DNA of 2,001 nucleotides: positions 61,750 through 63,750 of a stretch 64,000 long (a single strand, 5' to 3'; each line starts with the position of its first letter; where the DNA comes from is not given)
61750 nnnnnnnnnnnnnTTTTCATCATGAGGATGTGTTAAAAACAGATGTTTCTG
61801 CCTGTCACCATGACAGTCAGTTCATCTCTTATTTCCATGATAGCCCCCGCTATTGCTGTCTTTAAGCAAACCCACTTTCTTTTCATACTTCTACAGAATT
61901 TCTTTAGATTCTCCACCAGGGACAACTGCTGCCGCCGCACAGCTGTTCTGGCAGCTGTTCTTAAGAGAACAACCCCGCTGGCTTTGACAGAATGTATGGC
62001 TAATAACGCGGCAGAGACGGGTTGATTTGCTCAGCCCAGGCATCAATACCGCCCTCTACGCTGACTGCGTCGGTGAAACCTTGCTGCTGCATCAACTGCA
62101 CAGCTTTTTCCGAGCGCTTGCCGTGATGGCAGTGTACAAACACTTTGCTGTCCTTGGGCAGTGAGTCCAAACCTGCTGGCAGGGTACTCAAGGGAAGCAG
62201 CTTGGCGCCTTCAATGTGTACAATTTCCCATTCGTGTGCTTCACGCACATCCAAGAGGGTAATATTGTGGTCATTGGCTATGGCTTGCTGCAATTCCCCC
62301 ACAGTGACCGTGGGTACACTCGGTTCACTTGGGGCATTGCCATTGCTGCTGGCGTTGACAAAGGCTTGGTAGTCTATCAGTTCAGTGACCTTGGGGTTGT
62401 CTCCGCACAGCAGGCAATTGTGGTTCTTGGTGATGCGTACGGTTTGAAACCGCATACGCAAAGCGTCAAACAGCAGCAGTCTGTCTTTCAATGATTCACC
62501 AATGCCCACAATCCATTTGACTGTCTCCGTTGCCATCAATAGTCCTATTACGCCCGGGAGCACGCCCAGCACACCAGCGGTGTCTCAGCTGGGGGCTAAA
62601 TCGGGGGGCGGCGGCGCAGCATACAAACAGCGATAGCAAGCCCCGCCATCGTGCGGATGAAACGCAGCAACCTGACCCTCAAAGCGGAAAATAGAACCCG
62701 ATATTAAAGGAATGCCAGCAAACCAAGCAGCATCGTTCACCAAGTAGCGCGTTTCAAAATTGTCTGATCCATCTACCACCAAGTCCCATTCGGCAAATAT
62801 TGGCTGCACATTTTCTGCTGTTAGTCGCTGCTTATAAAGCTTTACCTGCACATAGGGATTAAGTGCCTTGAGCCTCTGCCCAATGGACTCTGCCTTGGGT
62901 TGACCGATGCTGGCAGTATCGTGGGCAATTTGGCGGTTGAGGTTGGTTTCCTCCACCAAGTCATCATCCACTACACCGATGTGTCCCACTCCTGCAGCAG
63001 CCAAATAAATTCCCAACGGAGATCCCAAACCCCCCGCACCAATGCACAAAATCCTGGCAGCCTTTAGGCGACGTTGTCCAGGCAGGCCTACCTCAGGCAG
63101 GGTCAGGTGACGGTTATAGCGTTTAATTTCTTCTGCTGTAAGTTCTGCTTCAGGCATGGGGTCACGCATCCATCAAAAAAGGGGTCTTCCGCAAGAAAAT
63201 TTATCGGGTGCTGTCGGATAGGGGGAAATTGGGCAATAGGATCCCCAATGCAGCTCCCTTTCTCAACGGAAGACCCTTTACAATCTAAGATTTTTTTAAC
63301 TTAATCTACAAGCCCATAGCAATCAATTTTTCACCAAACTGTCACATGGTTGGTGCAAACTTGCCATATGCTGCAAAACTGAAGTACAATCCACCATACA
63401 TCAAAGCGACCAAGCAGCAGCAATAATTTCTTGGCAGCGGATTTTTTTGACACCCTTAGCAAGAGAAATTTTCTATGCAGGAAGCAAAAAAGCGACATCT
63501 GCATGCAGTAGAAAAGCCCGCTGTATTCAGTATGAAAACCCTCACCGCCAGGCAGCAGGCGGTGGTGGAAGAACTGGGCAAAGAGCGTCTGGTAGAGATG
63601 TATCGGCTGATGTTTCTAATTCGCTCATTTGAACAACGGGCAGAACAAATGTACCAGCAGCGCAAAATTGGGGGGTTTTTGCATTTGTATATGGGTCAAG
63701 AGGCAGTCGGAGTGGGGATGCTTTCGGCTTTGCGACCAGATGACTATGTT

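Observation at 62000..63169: MoeZ with UGA at the conserved E1-like cysteine and a SECIS-like hairpin: probable selenoprotein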

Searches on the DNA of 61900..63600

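Call 65: search_rna_families(source=window, start=61900, end=63600, threshold=evalue, max_evalue=1, show_alignments=2)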
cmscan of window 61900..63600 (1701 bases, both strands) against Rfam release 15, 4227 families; matches with E-value up to 1: 1.
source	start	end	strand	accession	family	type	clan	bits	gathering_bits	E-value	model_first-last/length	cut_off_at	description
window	63093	63114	-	RF02044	CDKN2B-AS_2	Gene; lncRNA;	-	17.9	50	0.77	1-46/46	no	CDKN2B antisense RNA 1 convserved region 2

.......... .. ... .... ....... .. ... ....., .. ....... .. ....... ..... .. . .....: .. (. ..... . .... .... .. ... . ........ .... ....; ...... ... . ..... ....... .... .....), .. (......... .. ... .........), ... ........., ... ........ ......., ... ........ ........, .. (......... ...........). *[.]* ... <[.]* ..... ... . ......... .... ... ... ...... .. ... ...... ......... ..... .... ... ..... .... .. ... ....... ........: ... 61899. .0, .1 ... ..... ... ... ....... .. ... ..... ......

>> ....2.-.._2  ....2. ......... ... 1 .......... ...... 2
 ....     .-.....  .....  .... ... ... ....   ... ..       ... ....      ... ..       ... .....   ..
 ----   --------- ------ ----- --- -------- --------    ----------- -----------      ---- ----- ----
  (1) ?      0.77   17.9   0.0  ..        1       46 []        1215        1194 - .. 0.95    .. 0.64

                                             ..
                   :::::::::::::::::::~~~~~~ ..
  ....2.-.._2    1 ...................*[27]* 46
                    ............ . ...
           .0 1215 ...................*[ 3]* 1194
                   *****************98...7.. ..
